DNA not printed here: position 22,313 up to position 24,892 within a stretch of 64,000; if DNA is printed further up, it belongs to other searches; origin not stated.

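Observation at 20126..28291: Carnitine / gamma-butyrobetaine oxidation operon: BKACE, LcdH-thioesterase fusion, ACAD, NDP-forming acyl-CoA synthetase, CaiD-like hydratase and MFS transporter on one strand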

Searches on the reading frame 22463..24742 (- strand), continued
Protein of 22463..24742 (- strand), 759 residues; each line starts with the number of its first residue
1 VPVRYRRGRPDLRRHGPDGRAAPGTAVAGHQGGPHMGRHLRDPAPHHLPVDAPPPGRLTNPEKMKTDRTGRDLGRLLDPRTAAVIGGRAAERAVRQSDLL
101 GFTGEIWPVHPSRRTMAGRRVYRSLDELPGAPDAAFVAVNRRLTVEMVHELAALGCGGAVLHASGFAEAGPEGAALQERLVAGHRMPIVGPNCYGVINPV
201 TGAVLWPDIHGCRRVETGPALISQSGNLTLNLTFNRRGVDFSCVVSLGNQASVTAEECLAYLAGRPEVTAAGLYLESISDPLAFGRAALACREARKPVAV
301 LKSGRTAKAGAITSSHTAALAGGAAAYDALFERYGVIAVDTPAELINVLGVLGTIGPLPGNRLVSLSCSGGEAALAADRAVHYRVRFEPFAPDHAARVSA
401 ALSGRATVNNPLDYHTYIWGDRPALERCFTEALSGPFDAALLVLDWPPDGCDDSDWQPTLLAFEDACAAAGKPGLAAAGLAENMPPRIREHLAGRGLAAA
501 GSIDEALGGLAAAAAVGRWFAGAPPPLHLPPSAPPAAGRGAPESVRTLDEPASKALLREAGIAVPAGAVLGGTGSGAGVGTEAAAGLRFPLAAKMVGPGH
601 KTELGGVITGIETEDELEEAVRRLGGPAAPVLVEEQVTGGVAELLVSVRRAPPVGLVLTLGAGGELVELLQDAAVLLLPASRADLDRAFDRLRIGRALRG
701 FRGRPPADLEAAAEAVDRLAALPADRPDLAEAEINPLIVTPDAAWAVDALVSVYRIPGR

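Call 27: find_related_loci(query=A1, collection=genome_contigs, flank=10000)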
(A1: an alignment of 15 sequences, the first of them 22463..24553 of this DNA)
Query A1 (696 aa) in genome_contigs; peptide patterns used: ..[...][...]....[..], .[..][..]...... (x = any residue, [..] = any of these).
600 stretches matched a pattern (row limit reached: there are more); 599 encode a relative of the query (tblastn E <= 1e-3); the best 80 are kept; 80 distinct loci.
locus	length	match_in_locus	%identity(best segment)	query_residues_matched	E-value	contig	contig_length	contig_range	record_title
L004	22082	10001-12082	72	1-690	0e+0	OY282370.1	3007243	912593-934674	MAG: uncultured Acidimicrobiia bacterium isolate 3d6cc9fa-110c-4048-9278-ecdec338fc6f genome assembly, chromosome: 1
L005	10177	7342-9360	63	8-689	0e+0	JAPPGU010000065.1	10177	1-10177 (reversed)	MAG: bacterium isolate RHO1_bin_64 NODE_8615_length_10177_cov_111.209741, whole genome shotgun sequence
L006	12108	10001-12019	61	8-689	0e+0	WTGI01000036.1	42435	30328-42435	MAG: Acidimicrobiia bacterium isolate CO36387bin_10 NODE_305_length_42435_cov_20.110854, whole genome shotgun sequence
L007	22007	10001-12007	62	10-689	0e+0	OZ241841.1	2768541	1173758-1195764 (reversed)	MAG: Candidatus Spongiisociaceae bacterium isolate 826e3823-372f-4ba5-9009-4010fb4b1b28 genome assembly, chromosome: 1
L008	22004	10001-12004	54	9-690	0e+0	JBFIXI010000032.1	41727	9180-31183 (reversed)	MAG: Acidimicrobiia bacterium isolate Mix_sand14.2021.12.D.36 k141_3302896_length_41727_cov_16.4409, whole genome shotgu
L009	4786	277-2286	50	9-694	0e+0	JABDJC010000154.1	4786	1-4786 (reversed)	MAG: Acidimicrobiia bacterium isolate SS_bin_13 k127_1970075, whole genome shotgun sequence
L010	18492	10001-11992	47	10-690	1e-173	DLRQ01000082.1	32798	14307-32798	MAG TPA_asm: Candidatus Microthrix sp. UBA7884 UBA7884_contig_6032, whole genome shotgun sequence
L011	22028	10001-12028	50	10-688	6e-172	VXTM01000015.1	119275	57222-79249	MAG: Acidimicrobiaceae bacterium isolate SB0665_bin_5 NODE_108_length_119275_cov_52.684306, whole genome shotgun sequenc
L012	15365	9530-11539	44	10-690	7e-170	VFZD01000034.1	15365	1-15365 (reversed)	MAG: Actinomycetota bacterium isolate M_DeepCast_50m_m2_117 M_DeepCast_50m_m2_117_Ga0194121_10006683, whole genome shotg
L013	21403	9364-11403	50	10-694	1e-168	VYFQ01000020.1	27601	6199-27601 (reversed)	MAG: Acidimicrobiaceae bacterium isolate SB0677_bin_3 NODE_617_length_27601_cov_66.329267, whole genome shotgun sequence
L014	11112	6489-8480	43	10-688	7e-166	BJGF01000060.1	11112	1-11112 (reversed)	Actinomycetes bacterium LBMAG_Actinobacteria_hypo.bin9_acIV DNA, sequence060, whole genome shotgun sequence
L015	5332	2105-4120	48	10-688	1e-168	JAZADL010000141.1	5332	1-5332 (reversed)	MAG: Actinomycetota bacterium isolate XB_MAG727 DB_MAG727_0141, whole genome shotgun sequence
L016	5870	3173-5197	41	12-690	8e-167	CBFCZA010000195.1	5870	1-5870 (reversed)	MAG TPA_asm: uncultured Curvivirga sp. isolate SRR26215674_concoct_138 genome assembly, contig: ERZ25073485.14356, whole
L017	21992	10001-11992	46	10-690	9e-162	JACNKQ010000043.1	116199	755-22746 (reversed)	MAG: Actinomycetota bacterium isolate NIOZ-UU63 NIOZ-UU_NODE_100_length_116199_cov_16.4853, whole genome shotgun sequenc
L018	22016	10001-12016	47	2-688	4e-161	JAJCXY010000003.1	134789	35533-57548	MAG: Acidimicrobiales bacterium isolate OFTM10 OFTM10_2, whole genome shotgun sequence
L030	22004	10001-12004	42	6-688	2e-151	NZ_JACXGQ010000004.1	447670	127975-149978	Yoonia sp. I 8.24 contig00004, whole genome shotgun sequence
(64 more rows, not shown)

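Call 36: search_protein_families(library=ncbifam, proteins=[L003:5422-6324:+, L003:6332-7822:+, L003:7833-8993:+, L003:11059-11841:+], max_evalue=1e-10)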
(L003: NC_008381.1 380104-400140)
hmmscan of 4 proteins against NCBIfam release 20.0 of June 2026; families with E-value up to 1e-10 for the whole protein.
L003:5422-6324:+ (300 aa): 4 families
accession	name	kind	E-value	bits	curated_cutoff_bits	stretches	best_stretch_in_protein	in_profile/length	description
NF052387.1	Lys_ferment_KCE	equivalog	3.5e-69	233.2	382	1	9-297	2-267/267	3-keto-5-aminohexanoate cleavage enzyme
NF053538.1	DixhxACActTsKce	equivalog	3.8e-63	213.4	430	2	144-297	144-302/310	3,5-dioxohexanoate:acetyl-CoA acetone transferase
NF053568.1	3OXCoAcCUPNH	equivalog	3.5e-48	164.2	350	2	119-298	92-273/274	3-oxoadipate:acetyl-CoA acetyltransferase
NF052389.1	Lys_KAL_CLE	exception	2.8e-47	161.4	725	1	8-297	170-436/440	bifunctional 3-aminobutyryl-CoA ammonia lyase/3-keto-5-aminohexanoate cleavage enzyme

L003:6332-7822:+ (496 aa): 18 families
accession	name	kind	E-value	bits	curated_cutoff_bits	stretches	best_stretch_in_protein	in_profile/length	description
NF005716.0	PRK07531.1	equivalog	1.6e-284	944.1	592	1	1-496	1-495/495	carnitine 3-dehydrogenase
NF005471.0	PRK07066.1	equivalog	3.6e-105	351.5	414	1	2-308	5-310/321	L-carnitine dehydrogenase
NF004783.0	PRK06129.1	equivalog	1.1e-61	208.9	347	1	5-305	3-306/315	3-hydroxyacyl-CoA dehydrogenase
NF042925.1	FHMPC_DH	equivalog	6.6e-41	140.6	500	1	6-238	2-235/304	5-formyl-3-hydroxy-2-methylpyridine 4-carboxylate 5-dehydrogenase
NF006125.0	PRK08269.1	equivalog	1.2e-31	110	427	1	73-236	87-249/334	3-hydroxybutyryl-CoA dehydrogenase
NF006722.0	PRK09260.1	equivalog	5.9e-31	107.8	429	1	4-222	2-223/289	3-hydroxyacyl-CoA dehydrogenase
NF006124.0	PRK08268.1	subfamily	5.5e-28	98.2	508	1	4-231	7-233/507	3-hydroxyacyl-CoA dehydrogenase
NF006143.0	PRK08293.1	equivalog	1.5e-25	90.1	312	1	4-222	4-227/291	3-hydroxyacyl-CoA dehydrogenase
NF004474.0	PRK05808.1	subfamily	3.5e-22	79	408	1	4-219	3-220/283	3-hydroxybutyryl-CoA dehydrogenase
NF004699.0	PRK06035.1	equivalog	4.2e-22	78.7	500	1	73-237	78-238/294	3-hydroxyacyl-CoA dehydrogenase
TIGR02279.1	PaaC-3OHAcCoADH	equivalog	7.8e-21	74.5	669.4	1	4-229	5-232/503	3-hydroxyacyl-CoA dehydrogenase PaaH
NF005715.0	PRK07530.1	equivalog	5.6e-19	68.6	420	1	3-219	3-221/292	3-hydroxybutyryl-CoA dehydrogenase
NF008727.0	PRK11730.1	equivalog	2e-18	66.1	870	1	4-222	313-532/717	fatty acid oxidation complex subunit alpha FadB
NF005875.0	PRK07819.1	subfamily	3.1e-16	59.6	319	1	3-218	4-223/287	3-hydroxybutyryl-CoA dehydrogenase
NF008363.0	PRK11154.1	equivalog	6.3e-15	54.3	869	1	4-258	309-564/708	fatty acid oxidation complex subunit alpha FadJ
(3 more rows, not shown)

L003:7833-8993:+ (386 aa): 20 families
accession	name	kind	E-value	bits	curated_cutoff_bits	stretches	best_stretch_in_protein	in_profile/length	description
NF042972.1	AcrlCoAredClosAcrC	equivalog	1.8e-90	303.4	640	1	1-381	1-377/378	acryloyl-CoA reductase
NF058590.1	AcCoDHFadEBacil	equivalog_domain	2.1e-71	241.2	600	1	5-382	21-412/586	acyl-CoA dehydrogenase FadE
NF053553.1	prodigi_MBC_PigA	equivalog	6.9e-67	226.2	500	1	1-380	1-379/381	prodigiosin MBC biosynthesis dehydrogenase PigA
NF045652.1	ProlPCPDhRedW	equivalog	6.1e-64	216.2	650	1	9-380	4-373/376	L-prolyl-[peptidyl-carrier protein] dehydrogenase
NF045552.1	GlutCoADH_Des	equivalog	3e-63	214.3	470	1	1-381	1-380/387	glutaryl-CoA dehydrogenase Acd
NF043006.1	CyhCrbnylCoADH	equivalog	2.3e-62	211.2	650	1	6-380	5-375/380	cyclohexane-1-carbonyl-CoA dehydrogenase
NF008997.0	PRK12341.1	equivalog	2.5e-61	207.9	537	1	1-382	1-378/382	acyl-CoA dehydrogenase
NF042439.1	SulpropCoADesulf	equivalog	8.3e-57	192.6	600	1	17-381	5-371/379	3-sulfinopropanoyl-CoA desulfinase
TIGR03207.1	cyc_hxne_CoA_dh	equivalog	7.7e-54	182.8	575.35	1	5-379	1-370/372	cyclohexanecarboxyl-CoA dehydrogenase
NF002885.1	PRK03354.1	equivalog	3.9e-52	177.5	540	1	1-382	1-375/378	crotonobetainyl-CoA dehydrogenase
NF052270.1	Staph_DH_FadE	equivalog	8.7e-39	133.4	600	1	96-380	116-393/400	acyl-CoA dehydrogenase FadE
NF037942.1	ac_ACP_DH_MbtN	equivalog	4.2e-25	88.3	700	1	113-376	104-361/376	mycobactin biosynthesis acyl-ACP dehydrogenase MbtN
TIGR03203.1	pimD_small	equivalog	5e-25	88.4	652.7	1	3-356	2-352/378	pimeloyl-CoA dehydrogenase small subunit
NF050027.1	acylCoADhIpdE2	equivalog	8.2e-19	68.2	450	1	247-346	182-276/311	acyl-CoA dehydrogenase IpdE2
NF049984.1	Rv1679_FadE16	equivalog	8.5e-19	68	600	1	27-370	15-355/371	Rv1679 family acyl-CoA dehydrogenase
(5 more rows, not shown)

L003:11059-11841:+ (260 aa): 68 families (the best 25 are shown)
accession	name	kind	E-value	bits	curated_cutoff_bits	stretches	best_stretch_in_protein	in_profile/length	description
NF002936.2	PRK03580.1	equivalog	4.8e-94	314.5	500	1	1-260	1-261/261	crotonobetainyl-CoA hydratase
NF006100.0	PRK08252.1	subfamily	1.9e-66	224.3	282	1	1-260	1-254/254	crotonase/enoyl-CoA hydratase family protein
NF051848.1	EnCoAHydtEchA19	equivalog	9.9e-61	205.5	400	1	5-260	2-258/258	enoyl-CoA hydratase EchA19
NF042430.2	EnCoAhydt_DpgD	equivalog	1.3e-58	198.5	400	1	9-259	3-257/258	enoyl-CoA-hydratase DpgD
NF005864.0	PRK07799.1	equivalog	6.7e-48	163.2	316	1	3-259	8-265/266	crotonase/enoyl-CoA hydratase family protein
NF004781.0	PRK06127.1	subfamily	4.1e-46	157.8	291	1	2-260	10-269/269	enoyl-CoA hydratase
NF006007.0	PRK08138.1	subfamily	2.7e-44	151.5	355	1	6-260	11-261/261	enoyl-CoA hydratase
NF005073.0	PRK06495.1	subfamily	5.5e-43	147.1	296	1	5-260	6-257/257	enoyl-CoA hydratase/isomerase family protein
NF004840.0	PRK06190.1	equivalog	2.3e-42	145.4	253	1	4-235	5-238/260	enoyl-CoA hydratase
NF004517.0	PRK05862.1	equivalog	2.4e-42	145.2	396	1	5-258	6-255/257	enoyl-CoA hydratase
NF006108.0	PRK08259.1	equivalog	4.7e-42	144.3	273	1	2-251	2-246/256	crotonase/enoyl-CoA hydratase family protein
NF006566.0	PRK09076.1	subfamily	7.5e-42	143.7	286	1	3-258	5-258/260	enoyl-CoA hydratase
NF005802.0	PRK07657.1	equivalog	2.1e-41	142.2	363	1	9-260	10-260/260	enoyl-CoA hydratase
NF005126.0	PRK06563.1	subfamily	2.4e-40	138.6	261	1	3-260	7-263/263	crotonase/enoyl-CoA hydratase family protein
NF005803.0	PRK07658.1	equivalog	2.6e-40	138.5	313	1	4-260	3-257/257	enoyl-CoA hydratase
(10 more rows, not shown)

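Call 42: find_homologous_proteins(query=L003:8998-11052:+, max_evalue=1e-50)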
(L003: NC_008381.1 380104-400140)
Query L003:8998-11052:+ (684 aa): 8000 proteins with E <= 1e-50 among 8000 candidates; the best 120 are listed.
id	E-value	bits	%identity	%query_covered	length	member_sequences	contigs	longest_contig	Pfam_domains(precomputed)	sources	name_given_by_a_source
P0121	0.0e+0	1460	99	100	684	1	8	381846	PF13607.12,PF13549.12,PF13380.13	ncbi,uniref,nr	ncbi:acetate--CoA ligase family protein [Rhizobium johnstonii]|uniref:acetate--CoA ligase family pro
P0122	0.0e+0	1453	98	100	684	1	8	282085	PF13607.12,PF13549.12,PF13380.13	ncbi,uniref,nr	ncbi:CoA-binding protein [Rhizobium leguminosarum bv. viciae]|uniref:acetate--CoA ligase family prot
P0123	0.0e+0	1451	98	100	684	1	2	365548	PF13607.12,PF13549.12,PF13380.13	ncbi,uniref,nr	ncbi:CoA-binding protein (plasmid) [Rhizobium leguminosarum]|uniref:acetate--CoA ligase family prote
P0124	0.0e+0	1441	98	100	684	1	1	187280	PF13607.12,PF13549.12,PF13380.13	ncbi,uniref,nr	ncbi:acetate--CoA ligase family protein [Rhizobium leguminosarum]|uniref:acetate--CoA ligase family 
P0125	0.0e+0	1429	96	100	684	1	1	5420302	PF13607.12,PF13549.12,PF13380.13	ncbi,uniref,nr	ncbi:acetate--CoA ligase family protein [Rhizobium ruizarguesonis]|uniref:acetate--CoA ligase family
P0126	0.0e+0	1428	96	100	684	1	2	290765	PF13607.12,PF13549.12,PF13380.13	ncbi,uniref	ncbi:acetate--CoA ligase family protein [Rhizobium leguminosarum]|uniref:acetate--CoA ligase family 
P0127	0.0e+0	1428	96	100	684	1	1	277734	PF13607.12,PF13549.12,PF13380.13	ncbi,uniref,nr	ncbi:CoA-binding protein [Rhizobium leguminosarum]|uniref:acetate--CoA ligase family protein n=1 Tax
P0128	0.0e+0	1427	96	100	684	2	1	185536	PF13607.12,PF13549.12,PF13380.13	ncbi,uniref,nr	ncbi:acetate--CoA ligase family protein [Rhizobium leguminosarum]|uniref:acetate--CoA ligase family 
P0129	0.0e+0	1427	96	100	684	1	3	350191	PF13607.12,PF13549.12,PF13380.13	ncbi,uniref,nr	ncbi:acetate--CoA ligase family protein [Rhizobium leguminosarum]|uniref:acetate--CoA ligase family 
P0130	0.0e+0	1426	96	100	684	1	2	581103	PF13607.12,PF13549.12,PF13380.13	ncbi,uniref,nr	ncbi:CoA-binding protein [Rhizobium leguminosarum]|uniref:acetate--CoA ligase family protein n=1 Tax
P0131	0.0e+0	1425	96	100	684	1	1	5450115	PF13607.12,PF13549.12,PF13380.13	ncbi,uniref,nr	ncbi:CoA-binding protein [Rhizobium ruizarguesonis]|uniref:acetate--CoA ligase family protein n=1 Ta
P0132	0.0e+0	1424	96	100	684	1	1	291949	PF13607.12,PF13549.12,PF13380.13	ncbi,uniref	ncbi:acetate--CoA ligase family protein [Rhizobium leguminosarum]|uniref:acetate--CoA ligase family 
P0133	0.0e+0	1424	96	100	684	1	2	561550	PF13607.12,PF13549.12,PF13380.13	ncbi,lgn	ncbi:acetate--CoA ligase family protein (plasmid) [Rhizobium leguminosarum]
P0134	0.0e+0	1423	96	100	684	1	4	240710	PF13607.12,PF13549.12,PF13380.13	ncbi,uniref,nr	ncbi:CoA-binding protein (plasmid) [Rhizobium leguminosarum]|uniref:acetate--CoA ligase family prote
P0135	0.0e+0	1423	96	100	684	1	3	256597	PF13607.12,PF13549.12,PF13380.13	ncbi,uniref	ncbi:acetate--CoA ligase family protein [Rhizobium leguminosarum]|uniref:acetate--CoA ligase family 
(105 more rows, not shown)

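Call 46: search_dna_similar(query=L003:8998-11052:+, collection=plasmids, mode=protein, max_rows=60, rows=spread, max_evalue=1e-100)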
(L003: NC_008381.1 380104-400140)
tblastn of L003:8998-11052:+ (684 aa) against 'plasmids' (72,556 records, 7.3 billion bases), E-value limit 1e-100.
Records with a match: 159; places in all: 159; records where one place covers at least 80% of the query: 159.
Best place of each record, by identity: >=99% 3; 95-99% 40; 90-95% 18; 80-90% 49; 60-80% 29; <60% 20.
By first word of the organism name: Rhizobium 131; Sinorhizobium 7; Ruegeria 5; Neorhizobium 2; Thioclava 2; Alloyangia 2; Shinella 1; Paracoccus 1; Palleronia 1; Pseudooceanicola 1; and 6 more.
By predicted mobility (MOB-suite, as given by PLSDB): non-mobilizable 117; conjugative 34; mobilizable 8.
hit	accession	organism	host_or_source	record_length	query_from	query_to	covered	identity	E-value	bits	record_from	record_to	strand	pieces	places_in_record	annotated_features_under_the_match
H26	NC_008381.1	Rhizobium johnstonii 3841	-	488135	1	680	99%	100.0%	0e+0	1189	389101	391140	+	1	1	acetate--CoA ligase family protein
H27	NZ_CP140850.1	Rhizobium johnstonii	Trifolium pratense,whole organism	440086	1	680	99%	97.5%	0e+0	1154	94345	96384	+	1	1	acetate--CoA ligase family protein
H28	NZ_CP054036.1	Rhizobium indicum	Pisum sativum l. (pea),Pure culture,Pea ...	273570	1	680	99%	96.6%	0e+0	1144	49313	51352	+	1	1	acetate--CoA ligase family protein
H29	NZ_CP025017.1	Rhizobium leguminosarum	Lotus corniculatus,Bacteria culture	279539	1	680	99%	95.9%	0e+0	1123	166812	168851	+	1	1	acetate--CoA ligase family protein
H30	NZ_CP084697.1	Rhizobium ruizarguesonis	Pisum sativum L.,Cell culture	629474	1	680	99%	95.7%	0e+0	1118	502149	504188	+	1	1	acetate--CoA ligase family protein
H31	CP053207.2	Rhizobium leguminosarum bv. trifolii TA1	-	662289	1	680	99%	95.7%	0e+0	1117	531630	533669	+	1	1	acetate--CoA ligase family protein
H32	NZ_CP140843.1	Rhizobium ruizarguesonis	Trifolium pratense,whole organism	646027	1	680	99%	95.7%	0e+0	1116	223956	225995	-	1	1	acetate--CoA ligase family protein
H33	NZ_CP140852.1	Rhizobium beringeri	Trifolium pratense,whole organism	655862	1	680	99%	95.6%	0e+0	1125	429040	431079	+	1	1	acetate--CoA ligase family protein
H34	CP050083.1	Rhizobium leguminosarum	Trifolium pratense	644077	1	680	99%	95.6%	0e+0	1115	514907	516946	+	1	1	acetate--CoA ligase family protein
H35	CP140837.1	Rhizobium beringeri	Trifolium pratense,whole organism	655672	1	680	99%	95.3%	0e+0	1135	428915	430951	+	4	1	none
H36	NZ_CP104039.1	Rhizobium sp. SRDI969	Pisum sativum,Cell culture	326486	1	683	100%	94.7%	0e+0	1138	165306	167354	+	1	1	acetate--CoA ligase family protein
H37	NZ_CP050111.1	Rhizobium leguminosarum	Trifolium repens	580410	1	672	98%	95.7%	0e+0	1125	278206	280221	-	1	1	acetate--CoA ligase family protein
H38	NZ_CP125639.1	Rhizobium leguminosarum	Phaseolus vulgaris,Pure culture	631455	1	672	98%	95.5%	0e+0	1127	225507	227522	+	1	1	acetate--CoA ligase family protein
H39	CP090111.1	Rhizobium leguminosarum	Trifolium ambiguum,Cell culture,Plant ...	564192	1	672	98%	95.4%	0e+0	1145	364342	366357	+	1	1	acetate--CoA ligase family protein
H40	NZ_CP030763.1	Rhizobium leguminosarum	Genomic DNA from Bacterial pure culture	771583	1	672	98%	95.4%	0e+0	1122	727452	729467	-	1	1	acetate--CoA ligase family protein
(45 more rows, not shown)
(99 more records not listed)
